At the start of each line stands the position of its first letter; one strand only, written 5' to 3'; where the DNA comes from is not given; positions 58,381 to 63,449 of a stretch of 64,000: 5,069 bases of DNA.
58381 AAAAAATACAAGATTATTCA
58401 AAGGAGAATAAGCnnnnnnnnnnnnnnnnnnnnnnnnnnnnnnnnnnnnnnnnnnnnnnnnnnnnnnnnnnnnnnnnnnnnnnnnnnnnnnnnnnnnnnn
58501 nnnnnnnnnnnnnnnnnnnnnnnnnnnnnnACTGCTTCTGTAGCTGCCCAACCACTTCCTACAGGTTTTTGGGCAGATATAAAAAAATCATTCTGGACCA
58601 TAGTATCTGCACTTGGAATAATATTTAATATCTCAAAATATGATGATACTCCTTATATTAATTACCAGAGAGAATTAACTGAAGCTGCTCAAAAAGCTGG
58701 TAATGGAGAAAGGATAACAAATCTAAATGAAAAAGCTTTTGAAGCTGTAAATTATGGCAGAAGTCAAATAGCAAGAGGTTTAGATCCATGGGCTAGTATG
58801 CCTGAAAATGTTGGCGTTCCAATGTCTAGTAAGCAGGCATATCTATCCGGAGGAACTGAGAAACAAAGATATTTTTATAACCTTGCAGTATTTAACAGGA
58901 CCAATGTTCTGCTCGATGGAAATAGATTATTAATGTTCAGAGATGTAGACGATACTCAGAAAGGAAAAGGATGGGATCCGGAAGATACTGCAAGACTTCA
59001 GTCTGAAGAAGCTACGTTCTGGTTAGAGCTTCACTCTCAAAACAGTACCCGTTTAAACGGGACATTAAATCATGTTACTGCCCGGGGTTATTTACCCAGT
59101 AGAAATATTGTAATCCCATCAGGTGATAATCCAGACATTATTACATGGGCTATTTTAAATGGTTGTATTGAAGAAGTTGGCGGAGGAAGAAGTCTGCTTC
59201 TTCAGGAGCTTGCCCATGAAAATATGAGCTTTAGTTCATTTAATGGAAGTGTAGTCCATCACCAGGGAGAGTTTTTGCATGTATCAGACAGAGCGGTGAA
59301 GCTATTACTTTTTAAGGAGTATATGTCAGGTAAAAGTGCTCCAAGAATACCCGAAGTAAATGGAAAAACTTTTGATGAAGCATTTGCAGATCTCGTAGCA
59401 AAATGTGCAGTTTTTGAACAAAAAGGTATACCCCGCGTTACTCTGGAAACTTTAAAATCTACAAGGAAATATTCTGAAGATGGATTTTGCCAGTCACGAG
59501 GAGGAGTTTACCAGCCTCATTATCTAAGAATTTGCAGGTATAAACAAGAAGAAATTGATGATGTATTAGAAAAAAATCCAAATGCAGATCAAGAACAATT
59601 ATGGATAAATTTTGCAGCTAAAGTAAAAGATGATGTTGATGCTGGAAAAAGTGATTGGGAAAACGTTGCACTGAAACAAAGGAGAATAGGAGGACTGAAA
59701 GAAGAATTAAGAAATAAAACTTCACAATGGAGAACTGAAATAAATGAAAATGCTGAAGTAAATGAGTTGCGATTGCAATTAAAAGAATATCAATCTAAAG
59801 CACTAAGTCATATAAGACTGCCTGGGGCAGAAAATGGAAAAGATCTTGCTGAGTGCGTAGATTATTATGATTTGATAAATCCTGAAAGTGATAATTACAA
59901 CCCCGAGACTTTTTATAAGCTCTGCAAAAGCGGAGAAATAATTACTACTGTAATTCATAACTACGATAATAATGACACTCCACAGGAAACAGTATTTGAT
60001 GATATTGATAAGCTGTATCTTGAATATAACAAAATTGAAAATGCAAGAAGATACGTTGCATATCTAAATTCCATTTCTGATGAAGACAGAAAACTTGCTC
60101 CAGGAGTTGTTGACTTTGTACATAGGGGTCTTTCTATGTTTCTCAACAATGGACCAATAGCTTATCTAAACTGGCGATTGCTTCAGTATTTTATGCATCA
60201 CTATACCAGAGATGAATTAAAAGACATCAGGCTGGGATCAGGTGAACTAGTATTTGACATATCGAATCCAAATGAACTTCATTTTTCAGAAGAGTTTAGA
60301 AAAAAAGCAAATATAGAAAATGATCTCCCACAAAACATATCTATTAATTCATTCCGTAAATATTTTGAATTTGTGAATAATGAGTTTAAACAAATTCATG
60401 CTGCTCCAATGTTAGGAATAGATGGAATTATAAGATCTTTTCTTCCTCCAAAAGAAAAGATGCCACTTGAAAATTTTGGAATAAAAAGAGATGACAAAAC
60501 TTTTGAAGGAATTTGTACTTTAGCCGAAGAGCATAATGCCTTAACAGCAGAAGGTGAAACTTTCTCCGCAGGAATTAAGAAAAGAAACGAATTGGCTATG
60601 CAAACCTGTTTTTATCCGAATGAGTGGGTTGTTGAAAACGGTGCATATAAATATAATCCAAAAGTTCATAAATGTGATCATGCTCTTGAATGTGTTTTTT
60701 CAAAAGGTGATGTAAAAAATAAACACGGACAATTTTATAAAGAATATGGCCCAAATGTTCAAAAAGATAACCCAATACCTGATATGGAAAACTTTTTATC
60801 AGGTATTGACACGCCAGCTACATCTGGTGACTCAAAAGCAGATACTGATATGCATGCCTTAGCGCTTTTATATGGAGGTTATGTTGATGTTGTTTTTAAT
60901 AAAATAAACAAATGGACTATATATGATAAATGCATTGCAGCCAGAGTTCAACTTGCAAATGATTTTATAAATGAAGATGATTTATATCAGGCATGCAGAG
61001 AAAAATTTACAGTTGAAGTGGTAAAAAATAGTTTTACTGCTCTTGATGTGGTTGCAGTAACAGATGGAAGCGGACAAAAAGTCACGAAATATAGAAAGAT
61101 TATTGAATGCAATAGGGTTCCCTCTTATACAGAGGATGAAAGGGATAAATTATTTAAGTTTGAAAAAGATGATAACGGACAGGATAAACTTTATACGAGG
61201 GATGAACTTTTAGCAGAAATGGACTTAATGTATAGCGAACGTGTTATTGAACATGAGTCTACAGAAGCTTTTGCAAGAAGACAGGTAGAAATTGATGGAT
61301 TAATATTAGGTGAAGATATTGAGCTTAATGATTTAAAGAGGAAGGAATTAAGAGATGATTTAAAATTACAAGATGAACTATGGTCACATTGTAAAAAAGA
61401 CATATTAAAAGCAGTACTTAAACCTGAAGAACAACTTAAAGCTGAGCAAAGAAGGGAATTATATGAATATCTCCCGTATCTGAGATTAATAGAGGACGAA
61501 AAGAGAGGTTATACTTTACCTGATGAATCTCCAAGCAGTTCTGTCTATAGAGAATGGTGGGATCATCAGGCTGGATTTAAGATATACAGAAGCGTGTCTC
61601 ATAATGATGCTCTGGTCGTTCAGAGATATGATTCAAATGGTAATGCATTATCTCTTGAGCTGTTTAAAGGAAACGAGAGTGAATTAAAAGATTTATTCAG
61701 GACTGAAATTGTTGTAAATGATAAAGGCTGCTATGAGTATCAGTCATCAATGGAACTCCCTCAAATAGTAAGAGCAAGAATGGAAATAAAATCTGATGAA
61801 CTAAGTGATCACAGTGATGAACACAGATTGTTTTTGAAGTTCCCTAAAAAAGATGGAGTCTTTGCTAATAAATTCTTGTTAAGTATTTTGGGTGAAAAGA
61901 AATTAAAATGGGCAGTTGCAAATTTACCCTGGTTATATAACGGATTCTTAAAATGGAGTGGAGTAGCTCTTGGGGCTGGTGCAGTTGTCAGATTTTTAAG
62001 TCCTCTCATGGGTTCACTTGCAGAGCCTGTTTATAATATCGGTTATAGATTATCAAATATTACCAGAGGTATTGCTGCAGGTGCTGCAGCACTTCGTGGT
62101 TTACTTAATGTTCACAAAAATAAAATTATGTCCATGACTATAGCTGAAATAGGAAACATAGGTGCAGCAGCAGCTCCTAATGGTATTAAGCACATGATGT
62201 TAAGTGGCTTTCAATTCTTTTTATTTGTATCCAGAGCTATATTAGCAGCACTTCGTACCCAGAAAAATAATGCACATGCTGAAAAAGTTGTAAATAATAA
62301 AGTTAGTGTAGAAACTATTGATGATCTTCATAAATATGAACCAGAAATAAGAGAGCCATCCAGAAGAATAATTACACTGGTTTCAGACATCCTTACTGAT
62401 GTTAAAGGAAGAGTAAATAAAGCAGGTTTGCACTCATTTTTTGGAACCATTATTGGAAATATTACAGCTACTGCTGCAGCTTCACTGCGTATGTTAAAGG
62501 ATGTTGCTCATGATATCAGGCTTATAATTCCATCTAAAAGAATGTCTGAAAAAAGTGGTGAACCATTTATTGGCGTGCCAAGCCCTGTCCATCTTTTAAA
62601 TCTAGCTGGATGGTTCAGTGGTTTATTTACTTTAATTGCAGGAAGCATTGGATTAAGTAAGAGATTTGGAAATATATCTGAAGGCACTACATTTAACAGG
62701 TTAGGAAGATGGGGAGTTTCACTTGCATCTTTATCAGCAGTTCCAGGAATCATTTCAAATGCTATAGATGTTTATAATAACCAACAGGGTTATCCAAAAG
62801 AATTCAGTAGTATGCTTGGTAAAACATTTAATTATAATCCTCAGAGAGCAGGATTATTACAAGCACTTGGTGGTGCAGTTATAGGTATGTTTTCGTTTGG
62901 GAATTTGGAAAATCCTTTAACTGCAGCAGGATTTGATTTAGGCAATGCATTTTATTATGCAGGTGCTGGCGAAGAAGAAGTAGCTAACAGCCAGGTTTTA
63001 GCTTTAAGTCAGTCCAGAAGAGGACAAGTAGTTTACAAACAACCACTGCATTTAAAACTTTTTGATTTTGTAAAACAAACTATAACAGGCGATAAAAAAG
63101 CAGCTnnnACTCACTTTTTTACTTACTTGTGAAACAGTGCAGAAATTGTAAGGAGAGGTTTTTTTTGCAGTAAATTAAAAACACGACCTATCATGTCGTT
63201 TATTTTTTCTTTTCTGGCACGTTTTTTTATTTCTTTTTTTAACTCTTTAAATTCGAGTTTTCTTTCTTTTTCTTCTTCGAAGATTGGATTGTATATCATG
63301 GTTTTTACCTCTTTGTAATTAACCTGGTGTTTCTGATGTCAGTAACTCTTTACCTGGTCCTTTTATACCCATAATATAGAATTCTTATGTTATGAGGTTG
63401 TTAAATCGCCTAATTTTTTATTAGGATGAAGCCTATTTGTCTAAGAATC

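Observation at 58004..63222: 1564-aa orphan protein with a TTG start, a 410-bp AT-rich leader and a membrane-active-looking C-terminus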

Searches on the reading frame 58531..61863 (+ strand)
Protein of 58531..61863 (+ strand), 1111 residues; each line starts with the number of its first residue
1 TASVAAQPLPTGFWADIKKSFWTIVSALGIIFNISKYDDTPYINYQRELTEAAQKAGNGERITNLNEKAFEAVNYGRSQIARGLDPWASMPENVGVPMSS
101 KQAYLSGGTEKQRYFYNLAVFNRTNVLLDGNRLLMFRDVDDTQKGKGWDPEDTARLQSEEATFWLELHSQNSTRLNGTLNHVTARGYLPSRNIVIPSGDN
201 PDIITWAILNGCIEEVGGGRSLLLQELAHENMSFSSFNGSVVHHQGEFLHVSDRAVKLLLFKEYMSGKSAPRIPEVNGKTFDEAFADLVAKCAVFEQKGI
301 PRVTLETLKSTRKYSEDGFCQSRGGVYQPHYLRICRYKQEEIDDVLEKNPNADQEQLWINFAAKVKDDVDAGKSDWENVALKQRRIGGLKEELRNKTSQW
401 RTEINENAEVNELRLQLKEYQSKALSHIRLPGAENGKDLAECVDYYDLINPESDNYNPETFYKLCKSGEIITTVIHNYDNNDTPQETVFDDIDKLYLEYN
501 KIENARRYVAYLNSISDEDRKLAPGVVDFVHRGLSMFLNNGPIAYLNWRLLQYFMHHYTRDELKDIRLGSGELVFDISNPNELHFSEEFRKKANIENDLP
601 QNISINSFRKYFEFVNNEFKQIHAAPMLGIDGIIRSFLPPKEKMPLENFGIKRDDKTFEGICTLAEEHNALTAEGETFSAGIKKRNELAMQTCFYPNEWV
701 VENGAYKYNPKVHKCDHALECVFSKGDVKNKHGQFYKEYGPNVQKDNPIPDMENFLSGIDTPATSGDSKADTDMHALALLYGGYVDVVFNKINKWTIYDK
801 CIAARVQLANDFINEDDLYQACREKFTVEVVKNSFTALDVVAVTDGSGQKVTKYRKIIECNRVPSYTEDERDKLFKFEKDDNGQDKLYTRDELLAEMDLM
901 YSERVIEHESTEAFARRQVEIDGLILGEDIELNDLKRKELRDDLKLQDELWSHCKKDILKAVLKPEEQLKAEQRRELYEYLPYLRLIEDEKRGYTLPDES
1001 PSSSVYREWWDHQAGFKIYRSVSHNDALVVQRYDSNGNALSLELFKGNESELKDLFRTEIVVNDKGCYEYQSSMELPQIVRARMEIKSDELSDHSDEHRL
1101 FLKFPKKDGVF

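Call 69: predict_structure(alignment_id=A6)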
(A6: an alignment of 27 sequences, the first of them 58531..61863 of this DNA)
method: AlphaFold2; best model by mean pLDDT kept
length: 1111 residues; sequences in the alignment: 27
mean_pLDDT: 81.8   pTM: 0.83
mean pLDDT of the five models: 81.8, 81.4, 79.0, 78.6, 78.5
residues with pLDDT >= 90: 402; 70-90: 502; 50-70: 148; < 50: 59
segments of 3 or more residues with pLDDT < 50: 1-11, 518-520, 643-662, 956-960, 972-976
pLDDT, mean of each block of 10 residues (from residue 1): 30 60 58 65 93 87 96 95 92 94 92 97 94 92 75 76 91 89 89 79 81 86 88 87 87 87 81 81 85 88 88 60 76 95 90 94 97 90 80 67 72 86 91 71 88 91 90 88 85 92 90 69 82 86 89 93 90 91 91 66 69 87 86 85 42 36 57 54 68 90 89 81 82 83 73 84 91 93 91 92 91 84 86 86 89 92 71 87 93 93 94 95 93 89 75 51 54 56 88 85 87 87 89 83 87 83 77 60 67 83 57 39
secondary structure, 60 per line:
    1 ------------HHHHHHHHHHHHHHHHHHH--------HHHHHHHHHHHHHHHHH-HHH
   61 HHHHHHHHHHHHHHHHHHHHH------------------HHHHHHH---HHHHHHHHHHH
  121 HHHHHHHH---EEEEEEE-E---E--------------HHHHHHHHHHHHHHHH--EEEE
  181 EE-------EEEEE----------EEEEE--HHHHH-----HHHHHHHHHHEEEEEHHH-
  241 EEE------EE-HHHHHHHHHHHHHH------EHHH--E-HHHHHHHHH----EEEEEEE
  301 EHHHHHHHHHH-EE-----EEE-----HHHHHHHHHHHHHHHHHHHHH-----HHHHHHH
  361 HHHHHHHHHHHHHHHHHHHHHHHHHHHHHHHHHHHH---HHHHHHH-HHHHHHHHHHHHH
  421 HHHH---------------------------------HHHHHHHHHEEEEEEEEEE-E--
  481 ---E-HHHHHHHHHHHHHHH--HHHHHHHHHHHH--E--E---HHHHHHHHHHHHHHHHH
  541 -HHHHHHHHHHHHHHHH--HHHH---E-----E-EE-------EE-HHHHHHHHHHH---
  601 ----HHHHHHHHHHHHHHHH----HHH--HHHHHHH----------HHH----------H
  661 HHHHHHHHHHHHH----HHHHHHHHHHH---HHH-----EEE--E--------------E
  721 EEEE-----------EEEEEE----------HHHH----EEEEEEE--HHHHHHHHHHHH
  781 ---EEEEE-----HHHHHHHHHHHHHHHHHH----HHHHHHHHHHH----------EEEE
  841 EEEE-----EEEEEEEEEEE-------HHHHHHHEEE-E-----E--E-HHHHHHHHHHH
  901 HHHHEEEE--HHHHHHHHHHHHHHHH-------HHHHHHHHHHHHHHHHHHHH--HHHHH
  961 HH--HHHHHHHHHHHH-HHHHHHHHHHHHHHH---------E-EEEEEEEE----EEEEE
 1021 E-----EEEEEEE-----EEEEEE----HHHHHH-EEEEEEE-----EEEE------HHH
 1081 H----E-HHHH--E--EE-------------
elements in order (helices of 4 or more, strands of 3 or more residues): H13-31 H40-56 H58-81 H100-106 H110-128 E132-138 H159-174 E177-182 E190-194 E205-209 H212-216 H222-231 E232-236 E241-243 H253-266 H281-289 E294-301 H302-311 E320-322 H328-348 H354-396 H400-406 H408-424 H458-466 E467-476 H486-500 H503-514 H524-540 H542-557 H560-563 H587-597 H605-620 H630-636 H660-673 H678-688 E700-702 E720-724 E736-741 H752-755 E760-766 H769-780 E784-788 H794-811 H816-826 E837-844 E850-860 H868-874 E875-877 H890-904 E905-908 H911-926 H934-953 H956-962 H965-976 H978-992 E1004-1011 E1016-1021 E1027-1033 E1039-1044 H1049-1054 E1056-1062 E1068-1071 H1078-1081 H1088-1091

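Call 109: fold_search(model_id=the predicted structure, library=pdb)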
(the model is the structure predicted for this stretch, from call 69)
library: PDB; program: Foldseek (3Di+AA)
matches with E <= 10: 118; with E <= 0.001: 0
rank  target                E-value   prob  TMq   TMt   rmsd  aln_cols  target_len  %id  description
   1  5dxi_B                4.5e-01  0.69  0.08  0.26   7.5       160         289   14  Structure of C. albicans Trehalose-6-phosphate phosphatase C-terminal domain (released 2016-06-15)
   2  5dxi_A                4.7e-01  0.69  0.08  0.26   7.6       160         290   14  Structure of C. albicans Trehalose-6-phosphate phosphatase C-terminal domain (released 2016-06-15)
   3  2ieg_B                9.7e-01  0.02  0.08  0.09  26.3       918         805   10  Crystal structure of rabbit muscle glycogen phosphorylase in complex with 3,4-dihydro-2-quinolone (released 2006-12-26)
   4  2g9u                  1.1e+00  0.02  0.08  0.09  30.0      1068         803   10  The crystal structure of glycogen phosphorylase in complex with (3R,4R,5R)-5-hydroxymethyl-1-(3-phenylpropyl)-piperidine (released 2007-01-16)
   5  3e3n_B                1.1e+00  0.01  0.07  0.07  27.6       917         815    8  The Glycogen phosphorylase b R state- AMP complex (released 2009-08-18)
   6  7wzd_B                1.2e+00  0.08  0.05  0.13  19.7       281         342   11  Crystal Structure of cis-4,5-dihydrodiol phthalate dehydrogenase from Comamonas testosteroni KF1 (released 2022-09-14)
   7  6qj6_A                1.3e+00  0.28  0.05  0.18  16.0       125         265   17  The structure of Trehalose-6-phosphatase from Burkholderia pseudomallei (released 2020-01-15)
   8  3cuv                  1.7e+00  0.01  0.08  0.09  30.3      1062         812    9  Tracking structure activity relationships of glycogen phosphorylase inhibitors: synthesis, kinetic and crystallographic  (released 2009-04-21)
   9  4l1p_B                1.8e+00  0.13  0.04  0.24  13.6       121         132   10  Crystal Structure of Human Rtf1 Plus3 domain (released 2013-10-02)
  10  1gcu                  1.8e+00  0.05  0.05  0.14  20.4       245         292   11  CRYSTAL STRUCTURE OF RAT BILIVERDIN REDUCTASE AT 1.4 A (released 2001-02-08)
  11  3uuw_B                2.0e+00  0.12  0.04  0.14  15.1       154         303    6  1.63 Angstrom Resolution Crystal Structure of Dehydrogenase (MviM) from Clostridium difficile. (released 2011-12-21)
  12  4mhs                  2.1e+00  0.02  0.07  0.08  27.5       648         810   10  Crystal structure of Gpb in complex with SUGAR (N-[(2E)-3-(BIPHENYL-4-YL)PROP-2-ENOYL]-BETA-D-GLUCOPYRANOSYLAMINE (released 2014-07-23)
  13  6zre_B                2.2e+00  0.02  0.05  0.10  34.0       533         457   10  Deciphering the role of the channel constrictions in the opening mechanism of MexAB-OprM efflux pump from Pseudomonas  (released 2021-07-28)
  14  2g9v                  2.2e+00  0.01  0.07  0.09  30.1      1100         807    8  The crystal structure of glycogen phosphorylase in complex with (3R,4R,5R)-5-hydroxymethylpiperidine-3,4-diol and phosph (released 2007-01-16)
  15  3e3n_H                2.3e+00  0.03  0.04  0.06  14.6       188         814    7  The Glycogen phosphorylase b R state- AMP complex (released 2009-08-18)
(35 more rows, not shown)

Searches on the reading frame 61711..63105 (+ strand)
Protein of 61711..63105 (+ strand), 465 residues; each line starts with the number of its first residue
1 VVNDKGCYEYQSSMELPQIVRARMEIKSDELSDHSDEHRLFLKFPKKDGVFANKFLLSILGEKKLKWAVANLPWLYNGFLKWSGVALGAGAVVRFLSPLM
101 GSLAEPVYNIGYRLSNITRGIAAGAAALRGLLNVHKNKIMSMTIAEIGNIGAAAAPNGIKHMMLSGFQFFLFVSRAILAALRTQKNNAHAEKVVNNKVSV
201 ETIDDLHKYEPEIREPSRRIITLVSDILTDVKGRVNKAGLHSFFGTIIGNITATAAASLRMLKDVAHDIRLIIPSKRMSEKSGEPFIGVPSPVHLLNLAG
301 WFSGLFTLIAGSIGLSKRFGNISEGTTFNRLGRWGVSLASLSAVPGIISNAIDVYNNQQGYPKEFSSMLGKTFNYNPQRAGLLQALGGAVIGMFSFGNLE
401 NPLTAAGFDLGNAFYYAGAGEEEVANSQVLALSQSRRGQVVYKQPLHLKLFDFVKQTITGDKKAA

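Call 63: predict_structure(alignment_id=A7)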
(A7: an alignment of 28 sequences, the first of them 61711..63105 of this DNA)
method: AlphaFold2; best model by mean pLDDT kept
length: 465 residues; sequences in the alignment: 28
mean_pLDDT: 83.0   pTM: 0.79
mean pLDDT of the five models: 83.0, 80.7, 79.1, 78.7, 78.0
residues with pLDDT >= 90: 257; 70-90: 135; 50-70: 12; < 50: 61
segments of 3 or more residues with pLDDT < 50: 1-42, 446-452, 455-465
pLDDT, mean of each block of 10 residues (from residue 1): 31 34 40 41 68 90 92 91 94 94 93 92 86 64 90 88 91 91 83 85 86 91 93 94 90 95 96 91 87 94 95 92 88 94 93 89 86 93 97 92 93 94 90 86 55 47 39
secondary structure, 60 per line:
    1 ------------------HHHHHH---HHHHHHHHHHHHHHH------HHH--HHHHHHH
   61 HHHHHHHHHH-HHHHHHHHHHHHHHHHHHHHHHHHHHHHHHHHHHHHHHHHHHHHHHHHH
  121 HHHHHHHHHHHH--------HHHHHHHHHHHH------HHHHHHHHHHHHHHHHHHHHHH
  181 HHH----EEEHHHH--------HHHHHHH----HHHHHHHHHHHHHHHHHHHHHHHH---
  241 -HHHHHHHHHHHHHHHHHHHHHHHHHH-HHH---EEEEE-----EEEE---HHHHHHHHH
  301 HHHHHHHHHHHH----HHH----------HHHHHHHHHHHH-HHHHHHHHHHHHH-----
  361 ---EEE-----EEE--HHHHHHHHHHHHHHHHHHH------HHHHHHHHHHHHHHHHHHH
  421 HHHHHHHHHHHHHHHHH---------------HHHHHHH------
elements in order: H19-24 H28-42 H54-70 H72-132 H141-152 H159-183 E188-190 H191-194 H203-209 H214-237 H242-267 E275-279 E285-288 H292-312 H330-341 H343-355 E364-366 E372-374 H377-395 H402-437 H453-459

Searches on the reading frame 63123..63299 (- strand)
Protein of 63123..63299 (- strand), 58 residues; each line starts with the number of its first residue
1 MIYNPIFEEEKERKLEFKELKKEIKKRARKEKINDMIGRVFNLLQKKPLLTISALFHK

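Call 32: search_protein_families(library=pfam, proteins=[window:63123-63299:-], max_evalue=0.001)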
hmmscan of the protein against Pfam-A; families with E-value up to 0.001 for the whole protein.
window:63123-63299:- (58 aa): 0 families

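Call 121: search_protein_families(library=padloc, proteins=[window:63123-63299:-], max_evalue=0.01)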
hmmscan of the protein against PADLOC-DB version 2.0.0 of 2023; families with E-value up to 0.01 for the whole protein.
window:63123-63299:- (58 aa): 0 families

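Call 122: search_protein_families(library=phrogs, proteins=[window:63123-63299:-], max_evalue=0.01)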
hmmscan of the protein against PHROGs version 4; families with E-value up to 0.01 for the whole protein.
window:63123-63299:- (58 aa): 0 families
